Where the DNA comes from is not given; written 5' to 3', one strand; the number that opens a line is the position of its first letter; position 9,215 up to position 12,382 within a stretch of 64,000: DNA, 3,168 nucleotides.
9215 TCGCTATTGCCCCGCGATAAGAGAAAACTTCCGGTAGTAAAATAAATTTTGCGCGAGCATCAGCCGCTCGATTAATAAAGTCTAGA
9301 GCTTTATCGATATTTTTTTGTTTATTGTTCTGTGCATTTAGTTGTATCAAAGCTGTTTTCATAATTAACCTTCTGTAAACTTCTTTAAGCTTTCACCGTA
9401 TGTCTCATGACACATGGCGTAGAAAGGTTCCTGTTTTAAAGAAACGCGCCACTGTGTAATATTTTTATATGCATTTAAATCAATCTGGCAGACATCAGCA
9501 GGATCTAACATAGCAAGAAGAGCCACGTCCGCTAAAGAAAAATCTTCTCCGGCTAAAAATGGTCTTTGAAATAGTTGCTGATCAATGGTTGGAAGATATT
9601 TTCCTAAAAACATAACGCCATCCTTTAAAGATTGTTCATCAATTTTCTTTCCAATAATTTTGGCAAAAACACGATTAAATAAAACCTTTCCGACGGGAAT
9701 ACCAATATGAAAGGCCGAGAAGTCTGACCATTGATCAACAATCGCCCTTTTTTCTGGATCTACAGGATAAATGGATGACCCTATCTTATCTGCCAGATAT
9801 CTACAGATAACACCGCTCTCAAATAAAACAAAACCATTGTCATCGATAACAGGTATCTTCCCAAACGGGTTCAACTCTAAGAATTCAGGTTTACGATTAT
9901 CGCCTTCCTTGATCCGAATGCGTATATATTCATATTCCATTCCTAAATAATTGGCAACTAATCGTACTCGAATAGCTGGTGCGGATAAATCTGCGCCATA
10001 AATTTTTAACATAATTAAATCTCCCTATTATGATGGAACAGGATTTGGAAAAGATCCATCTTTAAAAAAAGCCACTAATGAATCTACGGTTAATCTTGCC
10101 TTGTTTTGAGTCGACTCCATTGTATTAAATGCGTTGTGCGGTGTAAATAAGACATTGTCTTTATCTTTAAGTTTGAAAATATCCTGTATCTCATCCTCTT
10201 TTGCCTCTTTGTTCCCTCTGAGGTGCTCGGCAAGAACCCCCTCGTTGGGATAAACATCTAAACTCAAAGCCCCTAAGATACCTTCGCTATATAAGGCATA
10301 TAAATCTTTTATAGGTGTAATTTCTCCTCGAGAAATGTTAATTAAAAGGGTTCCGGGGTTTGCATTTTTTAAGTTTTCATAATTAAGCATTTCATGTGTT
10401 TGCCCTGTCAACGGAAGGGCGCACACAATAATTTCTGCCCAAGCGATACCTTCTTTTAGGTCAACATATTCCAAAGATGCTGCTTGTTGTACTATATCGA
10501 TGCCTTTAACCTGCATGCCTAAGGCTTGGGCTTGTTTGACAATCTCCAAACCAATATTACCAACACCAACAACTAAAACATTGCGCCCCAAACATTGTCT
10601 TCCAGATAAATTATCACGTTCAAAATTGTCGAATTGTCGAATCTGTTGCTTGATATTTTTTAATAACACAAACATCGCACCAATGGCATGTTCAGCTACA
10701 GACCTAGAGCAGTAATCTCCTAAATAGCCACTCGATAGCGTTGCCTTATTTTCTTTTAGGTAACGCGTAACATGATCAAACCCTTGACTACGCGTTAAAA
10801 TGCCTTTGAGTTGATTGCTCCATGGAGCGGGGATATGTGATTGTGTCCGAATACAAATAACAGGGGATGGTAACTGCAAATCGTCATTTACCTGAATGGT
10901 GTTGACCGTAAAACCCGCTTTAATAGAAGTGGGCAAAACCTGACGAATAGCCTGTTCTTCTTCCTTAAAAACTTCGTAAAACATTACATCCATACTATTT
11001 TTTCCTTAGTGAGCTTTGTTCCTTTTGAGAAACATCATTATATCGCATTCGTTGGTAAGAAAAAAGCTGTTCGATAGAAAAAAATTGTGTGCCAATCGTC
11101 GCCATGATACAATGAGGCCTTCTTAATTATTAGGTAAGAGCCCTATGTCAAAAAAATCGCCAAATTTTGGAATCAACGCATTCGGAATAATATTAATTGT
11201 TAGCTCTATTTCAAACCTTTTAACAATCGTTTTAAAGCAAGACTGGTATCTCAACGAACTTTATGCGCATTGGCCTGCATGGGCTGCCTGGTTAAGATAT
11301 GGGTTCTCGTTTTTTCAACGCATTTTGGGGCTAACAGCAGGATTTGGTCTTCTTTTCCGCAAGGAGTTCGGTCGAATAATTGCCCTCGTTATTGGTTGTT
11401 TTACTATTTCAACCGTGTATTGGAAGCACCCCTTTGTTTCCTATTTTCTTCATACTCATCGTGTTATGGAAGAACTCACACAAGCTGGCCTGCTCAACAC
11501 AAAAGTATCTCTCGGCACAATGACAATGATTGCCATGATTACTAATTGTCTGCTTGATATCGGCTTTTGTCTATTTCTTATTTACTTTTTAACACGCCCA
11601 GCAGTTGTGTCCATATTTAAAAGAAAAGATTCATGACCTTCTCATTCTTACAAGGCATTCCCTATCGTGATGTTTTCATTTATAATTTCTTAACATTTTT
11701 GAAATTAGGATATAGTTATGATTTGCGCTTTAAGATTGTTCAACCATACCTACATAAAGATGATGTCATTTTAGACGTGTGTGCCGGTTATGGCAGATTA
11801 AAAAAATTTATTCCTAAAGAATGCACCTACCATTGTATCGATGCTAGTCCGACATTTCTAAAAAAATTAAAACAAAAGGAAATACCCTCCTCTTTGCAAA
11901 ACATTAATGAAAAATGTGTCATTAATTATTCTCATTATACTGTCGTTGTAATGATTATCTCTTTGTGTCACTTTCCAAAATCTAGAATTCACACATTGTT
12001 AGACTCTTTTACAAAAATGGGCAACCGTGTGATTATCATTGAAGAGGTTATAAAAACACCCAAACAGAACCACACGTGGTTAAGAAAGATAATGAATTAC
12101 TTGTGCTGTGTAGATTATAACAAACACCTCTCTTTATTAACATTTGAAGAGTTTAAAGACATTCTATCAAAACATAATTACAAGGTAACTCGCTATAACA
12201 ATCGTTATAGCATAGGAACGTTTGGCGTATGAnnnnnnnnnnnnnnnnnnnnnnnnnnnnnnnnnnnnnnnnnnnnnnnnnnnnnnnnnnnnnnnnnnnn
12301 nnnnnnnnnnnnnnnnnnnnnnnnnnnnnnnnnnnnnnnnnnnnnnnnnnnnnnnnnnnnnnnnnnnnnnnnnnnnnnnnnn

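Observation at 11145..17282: Arn-like cluster for a modified (aminated/methylated) sugar with a GT2 plus GT-C-like pair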

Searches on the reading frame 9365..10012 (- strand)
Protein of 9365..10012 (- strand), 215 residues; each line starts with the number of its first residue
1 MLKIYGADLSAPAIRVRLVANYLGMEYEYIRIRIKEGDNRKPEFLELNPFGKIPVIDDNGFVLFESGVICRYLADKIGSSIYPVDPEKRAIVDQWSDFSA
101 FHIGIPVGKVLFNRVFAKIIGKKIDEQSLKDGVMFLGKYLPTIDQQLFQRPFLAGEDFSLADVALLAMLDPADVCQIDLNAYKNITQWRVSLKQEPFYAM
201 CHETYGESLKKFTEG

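Call 3: search_protein_families(library=pfam, proteins=[window:9365-10012:-], max_evalue=0.01)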
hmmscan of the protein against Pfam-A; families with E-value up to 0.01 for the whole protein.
window:9365-10012:- (215 aa): 7 families
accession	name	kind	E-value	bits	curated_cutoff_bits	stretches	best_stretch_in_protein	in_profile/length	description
PF02798.26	GST_N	-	7.8e-18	65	20.9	1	3-74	4-75/76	Glutathione S-transferase, N-terminal domain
PF13409.12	GST_N_2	-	6.2e-17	62.4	25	1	13-75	5-69/70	Glutathione S-transferase, N-terminal domain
PF13417.12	GST_N_3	-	3.8e-15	56.4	22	1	5-76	2-70/75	Glutathione S-transferase, N-terminal domain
PF00043.30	GST_C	-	6.4e-07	30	20.7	1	124-192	19-89/93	Glutathione S-transferase, C-terminal domain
PF13410.11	GST_C_2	-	2.8e-06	27.7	24.9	1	139-188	14-66/69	Glutathione S-transferase, C-terminal domain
PF14497.11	GST_C_3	-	0.0013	19.3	21.6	1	136-196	31-95/104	Glutathione S-transferase, C-terminal domain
PF17310.7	DUF5357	-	0.0098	15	25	0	119-194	185-259/322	Family of unknown function (DUF5357)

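Call 4: search_protein_families(library=ncbifam, proteins=[window:9365-10012:-], max_evalue=0.01)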
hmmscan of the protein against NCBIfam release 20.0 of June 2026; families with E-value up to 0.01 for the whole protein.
window:9365-10012:- (215 aa): 9 families
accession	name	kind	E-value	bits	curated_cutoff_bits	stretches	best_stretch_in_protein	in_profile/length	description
TIGR01262.1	maiA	equivalog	2.2e-18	66.7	171.05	1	10-202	8-203/211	maleylacetoacetate isomerase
NF010579.0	PRK13972.1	equivalog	7.9e-16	58.2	332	1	15-196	14-197/215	GSH-dependent disulfide bond oxidoreductase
NF008731.0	PRK11752.1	equivalog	2.7e-15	56.4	325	1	23-193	71-247/287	glutathione-dependent disulfide-bond oxidoreductase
NF050814.1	FtsZBindFzlA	equivalog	2e-14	53.9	300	1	13-198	16-206/228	FtsZ-binding protein FzlA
NF007831.0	PRK10542.1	equivalog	7e-11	42.1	198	1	41-197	40-190/201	glutathione transferase GstA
NF011693.0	PRK15113.1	equivalog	8.8e-08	32.1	150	1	24-169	30-175/214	glutathione transferase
NF007016.1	PRK09481.1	equivalog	1.8e-06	27.5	314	1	16-180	25-176/209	stringent starvation protein SspA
NF007682.0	PRK10357.1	equivalog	0.00031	20.3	181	1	23-165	22-158/202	glutathione S-transferase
NF049950.1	IsopEpoxGlthnTfaseIsoI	equivalog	0.002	17.7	300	0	19-81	23-82/238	iIsoprene-epoxide--glutathione S-transferase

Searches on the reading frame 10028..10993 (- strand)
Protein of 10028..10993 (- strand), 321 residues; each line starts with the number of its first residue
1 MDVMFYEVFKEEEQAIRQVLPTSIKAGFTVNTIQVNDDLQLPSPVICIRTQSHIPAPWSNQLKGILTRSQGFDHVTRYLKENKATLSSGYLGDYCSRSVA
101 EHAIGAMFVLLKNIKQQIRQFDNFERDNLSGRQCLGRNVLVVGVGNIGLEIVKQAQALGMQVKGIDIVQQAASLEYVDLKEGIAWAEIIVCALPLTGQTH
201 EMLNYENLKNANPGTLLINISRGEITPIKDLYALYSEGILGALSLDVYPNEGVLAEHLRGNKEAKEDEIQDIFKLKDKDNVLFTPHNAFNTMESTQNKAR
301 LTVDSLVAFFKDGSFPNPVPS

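Call 3: search_protein_families(library=pfam, proteins=[window:10028-10993:-], max_evalue=0.01)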
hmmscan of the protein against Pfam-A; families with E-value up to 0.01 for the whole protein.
window:10028-10993:- (321 aa): 4 families
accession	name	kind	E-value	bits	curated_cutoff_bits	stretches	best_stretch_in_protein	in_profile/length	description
PF02826.25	2-Hacid_dh_C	-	5.3e-33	114.3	25.1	1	105-288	2-178/178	D-isomer specific 2-hydroxyacid dehydrogenase, NAD binding domain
PF00389.36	2-Hacid_dh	-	2.8e-06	27.5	24.6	1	60-319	60-133/134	D-isomer specific 2-hydroxyacid dehydrogenase, catalytic domain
PF01262.27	AlaDh_PNT_C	-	0.001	19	23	1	138-171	30-63/214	Alanine dehydrogenase/PNT, C-terminal domain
PF07992.20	Pyr_redox_2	-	0.0057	16.5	26.1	1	117-170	126-176/291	Pyridine nucleotide-disulphide oxidoreductase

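Call 4: search_protein_families(library=ncbifam, proteins=[window:10028-10993:-], max_evalue=0.01)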
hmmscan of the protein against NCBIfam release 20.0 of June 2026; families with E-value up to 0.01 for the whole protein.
window:10028-10993:- (321 aa): 24 families
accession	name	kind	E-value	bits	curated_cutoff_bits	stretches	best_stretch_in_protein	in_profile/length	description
NF000492.1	vanH_gen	exception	1.7e-27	96.3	540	1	61-303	66-304/312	D-lactate dehydrogenase VanH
NF008759.0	PRK11790.1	equivalog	4.4e-26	91.5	404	1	96-314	110-321/410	phosphoglycerate dehydrogenase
TIGR01327.1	PGDH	equivalog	8.6e-26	90.8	454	1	97-314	97-305/525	phosphoglycerate dehydrogenase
NF006374.0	PRK08605.1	subfamily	1.5e-23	83.4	356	1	62-310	70-322/332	D-lactate dehydrogenase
NF000371.1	vanH_Agroup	exception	5.6e-22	78.4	700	1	62-304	72-310/322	VanH-A/VanH-Pt family D-lactate dehydrogenase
NF000151.1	vanH-Ac1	exception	1.3e-21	77.3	750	1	63-294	104-332/351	D-lactate dehydrogenase VanH-Ac1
NF000112.1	vanH-Amyco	exception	2.2e-21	76.5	625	1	63-295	97-325/348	VanH-AOV family D-lactate dehydrogenase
NF009714.1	PRK13243.1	equivalog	3.4e-21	75.9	455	1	131-317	145-320/332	glyoxylate reductase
NF041369.1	Dhydh_Halo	equivalog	1.7e-20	73.5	400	1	96-314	89-299/305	D-2-hydroxyacid dehydrogenase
NF006263.0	PRK08410.1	equivalog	1.2e-19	70.8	389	1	60-311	62-308/311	D-2-hydroxyacid dehydrogenase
NF000004.1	vanH-D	exception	6e-19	68.3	550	1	62-294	73-301/323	D-lactate dehydrogenase VanH-D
NF005069.0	PRK06487.1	equivalog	1.9e-18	66.6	448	1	60-312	68-313/320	2-hydroxyacid dehydrogenase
NF009127.0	PRK12480.1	equivalog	2e-17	63.2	579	1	60-299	68-309/330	D-lactate dehydrogenase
NF001309.0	PRK00257.1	equivalog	1e-16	60.9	434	1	130-254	110-240/379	4-phosphoerythronate dehydrogenase PdxB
NF000128.1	vanH-Sc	exception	1.2e-16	60.8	650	1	64-293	89-314/337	D-lactate dehydrogenase VanH-Sc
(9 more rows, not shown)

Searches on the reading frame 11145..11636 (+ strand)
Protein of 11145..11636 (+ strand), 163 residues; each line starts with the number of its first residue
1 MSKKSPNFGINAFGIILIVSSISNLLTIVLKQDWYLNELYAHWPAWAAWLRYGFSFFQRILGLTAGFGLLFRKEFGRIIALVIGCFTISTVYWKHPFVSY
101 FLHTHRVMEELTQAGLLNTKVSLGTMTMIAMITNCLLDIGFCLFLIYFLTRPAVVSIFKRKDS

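Call 3: search_protein_families(library=pfam, proteins=[window:11145-11636:+], max_evalue=0.01)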
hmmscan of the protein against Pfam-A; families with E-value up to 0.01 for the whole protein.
window:11145-11636:+ (163 aa): 0 families

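Call 4: search_protein_families(library=ncbifam, proteins=[window:11145-11636:+], max_evalue=0.01)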
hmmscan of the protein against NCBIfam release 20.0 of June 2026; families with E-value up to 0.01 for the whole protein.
window:11145-11636:+ (163 aa): 0 families

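Call 54: search_protein_families(library=pfam, proteins=[window:11145-11636:+], max_evalue=1)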
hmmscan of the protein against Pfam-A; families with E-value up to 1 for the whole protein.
window:11145-11636:+ (163 aa): 1 family
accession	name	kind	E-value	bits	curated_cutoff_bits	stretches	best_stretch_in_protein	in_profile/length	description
PF11286.13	DUF3087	-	0.058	13.3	23.4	1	3-43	44-83/165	Protein of unknown function (DUF3087)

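Call 70: find_homologous_proteins(query=window:11145-11636:+, max_evalue=0.01)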
Query window:11145-11636:+ (163 aa): 5 proteins with E <= 0.01 among 90 candidates.
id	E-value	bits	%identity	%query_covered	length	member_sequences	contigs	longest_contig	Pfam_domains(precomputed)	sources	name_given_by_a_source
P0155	4.9e-104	363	100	100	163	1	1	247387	-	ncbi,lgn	-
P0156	3.4e-49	185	55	98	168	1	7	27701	-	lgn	-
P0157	1.8e-47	179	50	99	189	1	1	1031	-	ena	-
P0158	2.6e-43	166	57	81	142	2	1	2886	-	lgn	-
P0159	5.1e-24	103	38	90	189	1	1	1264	-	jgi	jgi:hypothetical protein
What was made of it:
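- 11145..11636 (+): Small membrane protein of 163 aa with about 4 TM segments and no known family. It is the first gene of the cassette. Candidate lipid-linked-sugar flippase or membrane partner of the TM-less GT2 (inference only). Only 5 homologues in 5.8 billion proteins (call 70).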

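Call 71: find_encoding_contigs(protein=P0156, flank=10000, max_places=4)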
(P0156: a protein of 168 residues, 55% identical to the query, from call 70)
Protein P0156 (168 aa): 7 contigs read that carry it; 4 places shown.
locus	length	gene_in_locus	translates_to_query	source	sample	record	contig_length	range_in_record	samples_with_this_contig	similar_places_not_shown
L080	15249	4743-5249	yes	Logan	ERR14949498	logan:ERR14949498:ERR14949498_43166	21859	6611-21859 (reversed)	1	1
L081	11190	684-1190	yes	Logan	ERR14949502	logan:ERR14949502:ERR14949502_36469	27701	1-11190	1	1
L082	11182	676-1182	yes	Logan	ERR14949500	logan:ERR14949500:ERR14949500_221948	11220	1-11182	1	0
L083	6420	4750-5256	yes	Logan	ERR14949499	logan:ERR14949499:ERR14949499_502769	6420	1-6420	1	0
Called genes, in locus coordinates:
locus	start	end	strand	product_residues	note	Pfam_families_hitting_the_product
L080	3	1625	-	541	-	?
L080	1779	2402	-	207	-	PF10543:ORF6N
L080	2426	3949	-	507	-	PF05362:Lon_C (weak), PF13541:ChlI, PF01078:Mg_chelatase, PF00158:Sigma54_activat (weak), PF07728:AAA_5, PF00493:MCM (weak), PF13335:Mg_chelatase_C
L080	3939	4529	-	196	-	PF10543:ORF6N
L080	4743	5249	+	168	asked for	-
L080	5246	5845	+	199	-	PF13489:Methyltransf_23, PF08242:Methyltransf_12 (weak)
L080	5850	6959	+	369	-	PF01041:DegT_DnrJ_EryC1, PF00155:Aminotran_1_2, PF00266:Aminotran_5 (faint)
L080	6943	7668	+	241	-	PF00535:Glycos_transf_2, PF13641:Glyco_tranf_2_3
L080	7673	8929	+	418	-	PF08421:Methyltransf_13, PF13489:Methyltransf_23, PF08484:Methyltransf_14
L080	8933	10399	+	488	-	PF02310:B12-binding, PF04055:Radical_SAM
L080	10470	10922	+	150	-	PF02681:DUF212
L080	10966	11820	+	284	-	PF01476:LysM, PF03734:YkuD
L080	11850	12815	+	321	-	PF03255:ACCA, PF01039:Carboxyl_trans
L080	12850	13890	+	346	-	PF21016:RlmN_N, PF04055:Radical_SAM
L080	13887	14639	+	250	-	-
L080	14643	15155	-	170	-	PF17830:STI1-HOP_DP (faint)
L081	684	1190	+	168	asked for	-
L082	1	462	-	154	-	?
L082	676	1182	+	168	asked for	-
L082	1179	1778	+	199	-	PF13489:Methyltransf_23, PF08242:Methyltransf_12 (weak)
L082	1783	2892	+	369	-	PF01041:DegT_DnrJ_EryC1, PF00155:Aminotran_1_2, PF00266:Aminotran_5 (faint)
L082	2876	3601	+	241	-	PF00535:Glycos_transf_2, PF13641:Glyco_tranf_2_3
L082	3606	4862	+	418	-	PF08421:Methyltransf_13, PF13489:Methyltransf_23, PF08484:Methyltransf_14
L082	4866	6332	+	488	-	PF02310:B12-binding, PF04055:Radical_SAM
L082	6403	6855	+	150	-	PF02681:DUF212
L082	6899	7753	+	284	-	PF01476:LysM, PF03734:YkuD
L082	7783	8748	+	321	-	PF03255:ACCA, PF01039:Carboxyl_trans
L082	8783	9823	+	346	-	PF21016:RlmN_N, PF04055:Radical_SAM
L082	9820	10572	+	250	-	-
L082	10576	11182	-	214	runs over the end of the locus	?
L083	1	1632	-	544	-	?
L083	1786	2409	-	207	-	PF10543:ORF6N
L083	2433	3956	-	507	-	PF05362:Lon_C (weak), PF13541:ChlI, PF01078:Mg_chelatase, PF00158:Sigma54_activat (weak), PF07728:AAA_5, PF00493:MCM (weak), PF13335:Mg_chelatase_C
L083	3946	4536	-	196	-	PF10543:ORF6N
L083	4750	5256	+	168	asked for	-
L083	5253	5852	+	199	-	PF13489:Methyltransf_23, PF08242:Methyltransf_12 (weak)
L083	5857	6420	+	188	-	?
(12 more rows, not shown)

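Call 72: find_encoding_contigs(protein=P0155, flank=10000, max_places=3)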
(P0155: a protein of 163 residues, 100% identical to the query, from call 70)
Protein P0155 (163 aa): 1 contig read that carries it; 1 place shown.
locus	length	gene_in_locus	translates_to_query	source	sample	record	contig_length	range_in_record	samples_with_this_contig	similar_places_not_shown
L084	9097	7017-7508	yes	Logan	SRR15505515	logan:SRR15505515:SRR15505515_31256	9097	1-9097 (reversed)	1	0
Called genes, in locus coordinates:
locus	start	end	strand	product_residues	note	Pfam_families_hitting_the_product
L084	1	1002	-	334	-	?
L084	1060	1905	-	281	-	PF16976:RcpC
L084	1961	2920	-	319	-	PF13623:SurA_N_2 (weak), PF13624:SurA_N_3 (weak), PF13616:Rotamase_3, PF13145:Rotamase_2, PF00639:Rotamase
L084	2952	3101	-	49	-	-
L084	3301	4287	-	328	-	PF00056:Ldh_1_N, PF02866:Ldh_1_C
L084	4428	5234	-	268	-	PF00795:CN_hydrolase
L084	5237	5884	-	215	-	PF02798:GST_N, PF13417:GST_N_3, PF13409:GST_N_2, PF00043:GST_C (weak), PF13410:GST_C_2 (weak)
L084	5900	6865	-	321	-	PF00389:2-Hacid_dh (weak), PF02826:2-Hacid_dh_C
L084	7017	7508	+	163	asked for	-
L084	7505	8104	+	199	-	PF13489:Methyltransf_23, PF08242:Methyltransf_12 (faint)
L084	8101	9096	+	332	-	?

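Call 77: find_related_loci(query=A4, collection=metagenome_contigs, flank=10000)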
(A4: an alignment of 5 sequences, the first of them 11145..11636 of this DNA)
Query A4 (163 aa) in metagenome_contigs; peptide patterns used: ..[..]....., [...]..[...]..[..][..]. (x = any residue, [..] = any of these).
231 stretches matched a pattern; 2 encode a relative of the query (tblastn E <= 1e-3); 2 distinct loci.
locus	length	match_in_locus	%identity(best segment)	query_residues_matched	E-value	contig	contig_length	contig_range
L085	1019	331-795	40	9-161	1e-37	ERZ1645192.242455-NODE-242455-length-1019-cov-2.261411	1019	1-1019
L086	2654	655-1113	40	9-160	1e-34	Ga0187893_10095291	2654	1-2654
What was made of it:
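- Tried and rejected: A second scan with the small-TM alignment gave only two short contigs (call 77).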

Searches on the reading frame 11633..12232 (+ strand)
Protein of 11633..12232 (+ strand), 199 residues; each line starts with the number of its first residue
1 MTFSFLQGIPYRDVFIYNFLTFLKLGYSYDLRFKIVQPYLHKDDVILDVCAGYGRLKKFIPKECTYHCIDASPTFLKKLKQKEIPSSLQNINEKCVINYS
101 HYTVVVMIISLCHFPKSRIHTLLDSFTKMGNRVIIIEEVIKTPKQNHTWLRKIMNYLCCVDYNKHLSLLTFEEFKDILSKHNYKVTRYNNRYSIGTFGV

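Call 3: search_protein_families(library=pfam, proteins=[window:11633-12232:+], max_evalue=0.01)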
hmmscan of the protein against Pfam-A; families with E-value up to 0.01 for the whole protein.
window:11633-12232:+ (199 aa): 3 families
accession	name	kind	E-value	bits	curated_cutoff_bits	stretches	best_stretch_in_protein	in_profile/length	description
PF13489.12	Methyltransf_23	-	1.4e-08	35.1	27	1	38-186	18-162/164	Methyltransferase domain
PF08242.18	Methyltransf_12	-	1.2e-05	26.4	30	1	47-127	1-89/98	Methyltransferase domain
PF13649.12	Methyltransf_25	-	3.4e-05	24.9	27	1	46-127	1-90/97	Methyltransferase domain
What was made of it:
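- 11633..12232 (+): Class I SAM-dependent methyltransferase of 199 aa. Candidate N- or O-methyltransferase of the sugar. Methyltransf_23 at 1.4e-8 (call 3).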

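Call 4: search_protein_families(library=ncbifam, proteins=[window:11633-12232:+], max_evalue=0.01)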
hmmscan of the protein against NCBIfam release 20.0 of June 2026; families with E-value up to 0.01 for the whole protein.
window:11633-12232:+ (199 aa): 3 families
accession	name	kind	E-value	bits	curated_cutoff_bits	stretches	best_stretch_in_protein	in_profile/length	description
NF043040.1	corrin_prot_MT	hypoth_equivalog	0.0001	21.8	180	1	21-187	20-200/216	corrinoid protein-associated methyltransferase CpaM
NF047736.1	LIC_10202_fam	equivalog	0.00025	20.4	50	1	40-189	185-338/339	LIC_10202 family protein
TIGR02021.1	BchM-ChlM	equivalog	0.003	17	158.9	1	46-188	58-203/218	magnesium protoporphyrin IX methyltransferase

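Call 55: search_solved_structures(query=window:11633-12232:+, max_evalue=1)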
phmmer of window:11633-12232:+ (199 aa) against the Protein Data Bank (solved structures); distinct sequences matched with E-value up to 1: 0.
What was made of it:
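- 11633..12232 (+): No PDB relative (call 55).
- Tried and rejected: The 199-aa methyltransferase has no PDB relative (call 55).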
